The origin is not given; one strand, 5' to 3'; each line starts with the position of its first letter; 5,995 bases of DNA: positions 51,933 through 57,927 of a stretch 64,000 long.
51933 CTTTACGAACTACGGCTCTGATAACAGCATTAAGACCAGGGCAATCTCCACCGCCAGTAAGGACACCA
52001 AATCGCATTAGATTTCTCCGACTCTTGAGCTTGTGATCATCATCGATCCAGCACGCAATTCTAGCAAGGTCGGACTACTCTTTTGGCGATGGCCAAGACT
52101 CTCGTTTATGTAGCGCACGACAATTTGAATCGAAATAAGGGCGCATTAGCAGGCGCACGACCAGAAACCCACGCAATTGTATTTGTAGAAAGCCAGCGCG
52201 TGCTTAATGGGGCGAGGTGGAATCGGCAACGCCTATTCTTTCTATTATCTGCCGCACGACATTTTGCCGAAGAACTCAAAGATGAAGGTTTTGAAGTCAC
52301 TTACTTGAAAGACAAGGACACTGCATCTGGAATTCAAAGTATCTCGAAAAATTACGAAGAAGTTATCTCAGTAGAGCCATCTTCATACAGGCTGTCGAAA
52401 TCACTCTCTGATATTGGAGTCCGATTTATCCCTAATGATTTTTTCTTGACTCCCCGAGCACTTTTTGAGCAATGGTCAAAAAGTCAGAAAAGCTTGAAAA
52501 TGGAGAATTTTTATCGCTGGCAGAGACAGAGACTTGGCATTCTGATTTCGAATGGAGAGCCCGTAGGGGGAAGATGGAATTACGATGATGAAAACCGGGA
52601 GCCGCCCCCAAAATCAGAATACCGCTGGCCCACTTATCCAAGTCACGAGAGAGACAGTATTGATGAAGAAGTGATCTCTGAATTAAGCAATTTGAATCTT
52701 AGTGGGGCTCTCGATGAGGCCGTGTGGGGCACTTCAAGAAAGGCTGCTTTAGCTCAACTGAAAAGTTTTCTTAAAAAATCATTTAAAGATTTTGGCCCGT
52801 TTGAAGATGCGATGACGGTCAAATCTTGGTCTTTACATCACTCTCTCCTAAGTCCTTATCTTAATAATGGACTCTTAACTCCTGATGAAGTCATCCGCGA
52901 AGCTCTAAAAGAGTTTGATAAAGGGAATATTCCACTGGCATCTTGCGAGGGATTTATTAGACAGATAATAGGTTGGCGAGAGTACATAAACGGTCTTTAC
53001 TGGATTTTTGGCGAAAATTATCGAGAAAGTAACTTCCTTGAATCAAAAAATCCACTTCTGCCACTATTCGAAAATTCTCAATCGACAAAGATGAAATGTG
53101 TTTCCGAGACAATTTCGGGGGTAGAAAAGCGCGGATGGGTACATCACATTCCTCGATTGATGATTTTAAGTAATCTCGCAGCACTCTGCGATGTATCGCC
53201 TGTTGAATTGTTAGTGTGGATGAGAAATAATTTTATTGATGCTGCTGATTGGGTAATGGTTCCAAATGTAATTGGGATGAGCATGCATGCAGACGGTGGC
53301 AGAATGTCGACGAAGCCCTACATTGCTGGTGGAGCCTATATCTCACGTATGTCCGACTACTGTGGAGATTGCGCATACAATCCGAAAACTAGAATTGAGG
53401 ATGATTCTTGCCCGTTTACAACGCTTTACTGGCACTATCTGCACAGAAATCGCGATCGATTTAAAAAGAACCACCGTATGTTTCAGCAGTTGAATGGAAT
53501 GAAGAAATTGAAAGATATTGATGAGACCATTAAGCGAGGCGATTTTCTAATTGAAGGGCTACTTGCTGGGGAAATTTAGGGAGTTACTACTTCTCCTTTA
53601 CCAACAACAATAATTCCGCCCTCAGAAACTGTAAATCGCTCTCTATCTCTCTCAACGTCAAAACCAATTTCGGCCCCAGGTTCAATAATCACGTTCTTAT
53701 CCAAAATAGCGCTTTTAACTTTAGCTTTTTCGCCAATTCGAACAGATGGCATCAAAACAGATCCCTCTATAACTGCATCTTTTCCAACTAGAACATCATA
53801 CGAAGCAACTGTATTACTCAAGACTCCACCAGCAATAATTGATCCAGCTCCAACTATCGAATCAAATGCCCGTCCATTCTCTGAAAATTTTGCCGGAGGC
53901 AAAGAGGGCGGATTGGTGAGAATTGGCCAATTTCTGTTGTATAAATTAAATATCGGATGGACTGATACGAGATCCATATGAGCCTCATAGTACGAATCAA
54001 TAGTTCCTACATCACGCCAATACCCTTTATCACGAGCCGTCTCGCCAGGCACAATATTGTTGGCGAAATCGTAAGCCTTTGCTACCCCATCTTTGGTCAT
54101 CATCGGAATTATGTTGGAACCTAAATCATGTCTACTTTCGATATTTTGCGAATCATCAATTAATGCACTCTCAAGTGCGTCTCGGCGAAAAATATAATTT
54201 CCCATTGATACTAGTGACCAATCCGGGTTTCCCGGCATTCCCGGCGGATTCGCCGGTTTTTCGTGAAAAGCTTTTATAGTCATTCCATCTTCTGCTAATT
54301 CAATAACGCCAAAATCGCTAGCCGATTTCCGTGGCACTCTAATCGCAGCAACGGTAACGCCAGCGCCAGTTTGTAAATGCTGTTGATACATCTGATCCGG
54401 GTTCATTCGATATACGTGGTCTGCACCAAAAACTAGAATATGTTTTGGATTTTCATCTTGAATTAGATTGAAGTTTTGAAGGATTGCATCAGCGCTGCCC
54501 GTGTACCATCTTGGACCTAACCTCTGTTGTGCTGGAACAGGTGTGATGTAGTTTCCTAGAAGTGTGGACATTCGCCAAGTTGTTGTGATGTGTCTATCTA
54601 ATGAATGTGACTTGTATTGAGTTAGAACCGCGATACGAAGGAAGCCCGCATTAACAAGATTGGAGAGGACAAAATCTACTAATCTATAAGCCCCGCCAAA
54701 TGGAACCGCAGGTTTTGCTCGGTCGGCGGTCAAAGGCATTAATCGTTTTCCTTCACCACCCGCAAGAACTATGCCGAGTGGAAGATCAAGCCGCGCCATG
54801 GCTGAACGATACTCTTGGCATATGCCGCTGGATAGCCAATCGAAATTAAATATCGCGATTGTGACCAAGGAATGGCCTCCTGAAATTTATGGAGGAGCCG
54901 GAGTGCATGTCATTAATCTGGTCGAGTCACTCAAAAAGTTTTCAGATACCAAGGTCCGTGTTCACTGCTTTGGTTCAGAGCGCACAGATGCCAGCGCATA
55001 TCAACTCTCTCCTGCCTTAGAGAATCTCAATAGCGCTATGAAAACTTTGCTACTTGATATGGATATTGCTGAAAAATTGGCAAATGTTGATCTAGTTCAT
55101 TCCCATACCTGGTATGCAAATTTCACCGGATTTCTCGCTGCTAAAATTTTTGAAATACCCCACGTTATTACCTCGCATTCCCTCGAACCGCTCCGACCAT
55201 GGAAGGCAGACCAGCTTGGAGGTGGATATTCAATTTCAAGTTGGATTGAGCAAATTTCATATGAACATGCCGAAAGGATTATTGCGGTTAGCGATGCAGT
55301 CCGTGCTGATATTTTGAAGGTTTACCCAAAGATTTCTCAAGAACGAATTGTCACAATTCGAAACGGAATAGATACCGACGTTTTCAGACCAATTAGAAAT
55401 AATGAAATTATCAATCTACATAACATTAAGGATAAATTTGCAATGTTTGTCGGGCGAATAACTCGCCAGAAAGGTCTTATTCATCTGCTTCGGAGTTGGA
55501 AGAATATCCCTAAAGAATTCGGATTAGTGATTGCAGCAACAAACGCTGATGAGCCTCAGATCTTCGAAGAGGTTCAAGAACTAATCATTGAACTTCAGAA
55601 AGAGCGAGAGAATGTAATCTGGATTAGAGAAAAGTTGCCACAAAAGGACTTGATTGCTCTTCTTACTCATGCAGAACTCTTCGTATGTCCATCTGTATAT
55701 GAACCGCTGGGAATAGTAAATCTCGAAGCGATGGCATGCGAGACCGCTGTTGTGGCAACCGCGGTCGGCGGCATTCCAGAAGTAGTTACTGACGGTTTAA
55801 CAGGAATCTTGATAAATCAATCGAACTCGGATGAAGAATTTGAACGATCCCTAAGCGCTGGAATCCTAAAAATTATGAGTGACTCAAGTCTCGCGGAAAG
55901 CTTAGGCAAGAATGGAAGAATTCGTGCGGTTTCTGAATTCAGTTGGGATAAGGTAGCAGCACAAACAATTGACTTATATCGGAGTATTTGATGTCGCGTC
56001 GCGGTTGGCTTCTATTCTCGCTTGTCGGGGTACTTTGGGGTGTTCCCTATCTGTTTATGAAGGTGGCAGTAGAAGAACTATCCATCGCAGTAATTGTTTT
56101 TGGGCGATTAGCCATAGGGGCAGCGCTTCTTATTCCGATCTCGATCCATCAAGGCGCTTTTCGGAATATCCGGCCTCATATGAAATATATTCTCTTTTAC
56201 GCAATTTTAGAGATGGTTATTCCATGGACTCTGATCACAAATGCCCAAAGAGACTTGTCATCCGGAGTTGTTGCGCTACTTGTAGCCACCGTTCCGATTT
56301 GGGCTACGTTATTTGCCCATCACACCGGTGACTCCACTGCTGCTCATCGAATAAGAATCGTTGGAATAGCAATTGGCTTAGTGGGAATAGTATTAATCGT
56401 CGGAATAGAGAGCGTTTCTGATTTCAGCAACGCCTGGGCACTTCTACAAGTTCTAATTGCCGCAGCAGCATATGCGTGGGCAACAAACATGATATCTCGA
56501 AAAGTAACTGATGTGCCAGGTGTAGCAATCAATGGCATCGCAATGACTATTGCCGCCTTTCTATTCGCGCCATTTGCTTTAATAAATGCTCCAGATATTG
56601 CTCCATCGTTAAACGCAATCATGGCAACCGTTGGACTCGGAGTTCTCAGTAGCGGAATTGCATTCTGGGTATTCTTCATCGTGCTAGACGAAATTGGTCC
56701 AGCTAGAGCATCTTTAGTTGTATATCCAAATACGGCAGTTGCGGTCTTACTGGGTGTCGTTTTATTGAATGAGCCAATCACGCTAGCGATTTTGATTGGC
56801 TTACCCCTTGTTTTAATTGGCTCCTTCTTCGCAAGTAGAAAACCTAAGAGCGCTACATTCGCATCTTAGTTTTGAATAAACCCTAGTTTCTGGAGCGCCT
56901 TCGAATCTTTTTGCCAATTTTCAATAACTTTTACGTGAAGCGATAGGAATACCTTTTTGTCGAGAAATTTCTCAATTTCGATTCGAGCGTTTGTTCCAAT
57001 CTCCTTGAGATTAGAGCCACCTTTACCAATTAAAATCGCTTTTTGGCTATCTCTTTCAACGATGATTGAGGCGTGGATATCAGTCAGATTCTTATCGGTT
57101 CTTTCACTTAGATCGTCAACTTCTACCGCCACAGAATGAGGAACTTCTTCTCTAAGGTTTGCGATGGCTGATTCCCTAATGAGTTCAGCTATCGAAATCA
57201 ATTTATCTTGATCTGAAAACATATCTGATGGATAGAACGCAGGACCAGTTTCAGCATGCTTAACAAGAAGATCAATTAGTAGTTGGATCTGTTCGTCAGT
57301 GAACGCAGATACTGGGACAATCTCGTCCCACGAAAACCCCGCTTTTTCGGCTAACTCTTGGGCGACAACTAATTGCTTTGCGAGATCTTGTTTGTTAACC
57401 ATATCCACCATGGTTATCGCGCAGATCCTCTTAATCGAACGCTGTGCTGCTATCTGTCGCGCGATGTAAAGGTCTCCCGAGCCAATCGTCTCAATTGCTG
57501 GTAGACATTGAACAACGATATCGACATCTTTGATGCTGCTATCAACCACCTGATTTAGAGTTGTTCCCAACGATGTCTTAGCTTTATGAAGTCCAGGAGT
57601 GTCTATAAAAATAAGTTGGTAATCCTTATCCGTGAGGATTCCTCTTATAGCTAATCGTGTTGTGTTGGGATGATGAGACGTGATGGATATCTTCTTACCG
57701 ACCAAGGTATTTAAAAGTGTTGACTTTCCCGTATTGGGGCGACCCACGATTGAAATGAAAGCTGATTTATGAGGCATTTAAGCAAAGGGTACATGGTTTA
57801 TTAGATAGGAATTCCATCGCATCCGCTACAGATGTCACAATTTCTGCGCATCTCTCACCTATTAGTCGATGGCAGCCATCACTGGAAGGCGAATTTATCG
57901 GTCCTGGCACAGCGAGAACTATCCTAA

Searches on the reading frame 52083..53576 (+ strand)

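Call 49: search_protein_families(library=pfam, proteins=[window:52083-53576:+], max_evalue=0.00001)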
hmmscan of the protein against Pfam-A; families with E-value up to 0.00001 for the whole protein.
window:52083-53576:+ (498 aa): 1 family
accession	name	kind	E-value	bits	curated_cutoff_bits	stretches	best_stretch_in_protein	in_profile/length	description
PF04244.19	DPRP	-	2.2e-48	165.4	22.1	1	9-205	2-212/224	Deoxyribodipyrimidine photo-lyase-related protein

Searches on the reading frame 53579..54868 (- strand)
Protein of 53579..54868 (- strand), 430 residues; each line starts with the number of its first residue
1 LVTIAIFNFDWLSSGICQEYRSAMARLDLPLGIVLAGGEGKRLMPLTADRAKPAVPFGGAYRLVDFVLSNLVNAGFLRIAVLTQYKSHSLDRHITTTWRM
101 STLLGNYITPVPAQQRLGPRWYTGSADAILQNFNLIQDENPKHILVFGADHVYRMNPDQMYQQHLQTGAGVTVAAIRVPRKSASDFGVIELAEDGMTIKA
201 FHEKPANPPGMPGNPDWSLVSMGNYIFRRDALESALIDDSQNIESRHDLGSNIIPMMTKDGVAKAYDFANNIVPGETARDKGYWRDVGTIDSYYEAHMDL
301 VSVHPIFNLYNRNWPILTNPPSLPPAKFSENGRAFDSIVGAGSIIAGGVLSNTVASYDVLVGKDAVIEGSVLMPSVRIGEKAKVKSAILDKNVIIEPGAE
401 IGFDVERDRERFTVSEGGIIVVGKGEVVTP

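Call 50: search_protein_families(library=pfam, proteins=[window:53579-54868:-], max_evalue=0.00001)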
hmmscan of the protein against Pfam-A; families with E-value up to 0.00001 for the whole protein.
window:53579-54868:- (430 aa): 4 families
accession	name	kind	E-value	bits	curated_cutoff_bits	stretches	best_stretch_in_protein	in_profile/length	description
PF00483.29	NTP_transferase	-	3.5e-61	207.3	21.2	1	32-300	2-242/245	Nucleotidyl transferase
PF24894.1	Hexapep_GlmU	-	8e-30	103.5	23.3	1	324-422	1-104/104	GlmU-like, C-terminal hexapeptide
PF25247.1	LbH_GLGC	-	6.9e-09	36.2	27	0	374-428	72-130/135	GLGC left-handed parallel beta-helix domain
PF25084.1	LbH_EIF2B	-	1.2e-07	32.1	54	1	337-401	22-87/105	EIF2B subunit epsilon LbH domain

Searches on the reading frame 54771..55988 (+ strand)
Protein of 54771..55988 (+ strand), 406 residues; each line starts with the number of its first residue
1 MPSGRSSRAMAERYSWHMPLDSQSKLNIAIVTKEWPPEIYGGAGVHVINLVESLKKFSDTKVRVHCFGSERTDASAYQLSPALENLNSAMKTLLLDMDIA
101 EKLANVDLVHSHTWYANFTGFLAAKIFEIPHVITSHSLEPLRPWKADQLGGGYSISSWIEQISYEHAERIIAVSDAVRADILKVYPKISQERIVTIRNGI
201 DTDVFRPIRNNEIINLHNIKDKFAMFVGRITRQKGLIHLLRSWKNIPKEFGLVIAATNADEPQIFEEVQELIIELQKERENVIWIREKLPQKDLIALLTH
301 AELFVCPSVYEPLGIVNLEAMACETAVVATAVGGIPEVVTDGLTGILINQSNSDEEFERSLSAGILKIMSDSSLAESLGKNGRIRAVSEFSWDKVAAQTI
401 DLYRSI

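Call 50: search_protein_families(library=pfam, proteins=[window:54771-55988:+], max_evalue=0.00001)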
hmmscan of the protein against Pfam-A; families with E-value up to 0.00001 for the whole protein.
window:54771-55988:+ (406 aa): 5 families
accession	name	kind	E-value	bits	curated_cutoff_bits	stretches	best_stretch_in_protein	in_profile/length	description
PF00534.26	Glycos_transf_1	-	1.9e-32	112.6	26.4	1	215-383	9-170/172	Glycosyl transferases group 1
PF13692.12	Glyco_trans_1_4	-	1.6e-26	93.7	27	1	224-359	4-134/142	Glycosyl transferases group 1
PF13439.12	Glyco_transf_4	-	4.8e-26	92.2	28.5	1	40-203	1-169/170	Glycosyltransferase Family 4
PF13579.12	Glyco_trans_4_4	-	3.2e-13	50.8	29.7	1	94-199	67-158/158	Glycosyl transferase 4-like domain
PF20706.3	GT4-conflict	-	1.7e-07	31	26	1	159-397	139-383/385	Family 4 Glycosyltransferase in conflict systems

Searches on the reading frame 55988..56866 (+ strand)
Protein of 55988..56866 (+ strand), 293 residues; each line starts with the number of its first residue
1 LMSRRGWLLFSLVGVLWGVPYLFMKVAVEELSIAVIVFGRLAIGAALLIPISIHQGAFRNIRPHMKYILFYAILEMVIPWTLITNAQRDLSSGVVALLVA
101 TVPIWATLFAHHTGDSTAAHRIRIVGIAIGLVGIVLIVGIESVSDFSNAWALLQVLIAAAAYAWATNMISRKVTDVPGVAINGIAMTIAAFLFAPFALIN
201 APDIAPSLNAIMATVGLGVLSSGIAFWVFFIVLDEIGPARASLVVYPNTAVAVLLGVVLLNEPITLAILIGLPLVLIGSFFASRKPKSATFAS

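Call 21: search_protein_families(library=pfam, proteins=[window:55988-56866:+], max_evalue=0.001)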
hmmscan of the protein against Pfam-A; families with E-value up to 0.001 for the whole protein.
window:55988-56866:+ (293 aa): 1 family
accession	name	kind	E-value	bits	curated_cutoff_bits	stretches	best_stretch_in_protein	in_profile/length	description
PF00892.27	EamA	-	1.1e-34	120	28.2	2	150-283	2-134/135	EamA-like transporter family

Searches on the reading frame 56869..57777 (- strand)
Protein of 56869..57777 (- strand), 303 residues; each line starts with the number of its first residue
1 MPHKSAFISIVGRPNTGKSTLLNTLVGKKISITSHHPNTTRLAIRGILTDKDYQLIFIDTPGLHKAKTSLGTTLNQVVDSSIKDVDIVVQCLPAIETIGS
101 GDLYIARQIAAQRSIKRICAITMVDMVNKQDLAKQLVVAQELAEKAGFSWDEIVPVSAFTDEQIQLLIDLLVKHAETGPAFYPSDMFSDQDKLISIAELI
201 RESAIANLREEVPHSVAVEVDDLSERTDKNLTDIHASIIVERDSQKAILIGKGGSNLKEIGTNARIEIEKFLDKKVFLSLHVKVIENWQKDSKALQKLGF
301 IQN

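Call 21: search_protein_families(library=pfam, proteins=[window:56869-57777:-], max_evalue=0.001)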
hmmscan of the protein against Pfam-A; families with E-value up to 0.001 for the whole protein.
window:56869-57777:- (303 aa): 7 families
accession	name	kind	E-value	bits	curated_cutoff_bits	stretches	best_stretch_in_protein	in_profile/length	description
PF01926.29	MMR_HSR1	-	1.6e-20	73.7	21.9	1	8-111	2-102/113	50S ribosome-binding GTPase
PF07650.23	KH_2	-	9e-20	70.7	22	1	211-289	1-78/78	KH domain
PF02421.24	FeoB_N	-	2.2e-12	47.2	27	1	8-168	3-153/156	Ferrous iron transport protein B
PF00009.33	GTP_EFTU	-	1.5e-09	38.2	26.5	1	30-176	55-187/188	Elongation factor Tu GTP binding domain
PF00350.29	Dynamin_N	-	3.9e-09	37.2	27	1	8-42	1-35/168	Dynamin family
PF04548.22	AIG1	-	2.8e-05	24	27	1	10-109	5-107/212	AIG1 family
PF10662.15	PduV-EutP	-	0.00011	22.4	21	1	9-171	5-141/143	Ethanolamine utilisation - propanediol utilisation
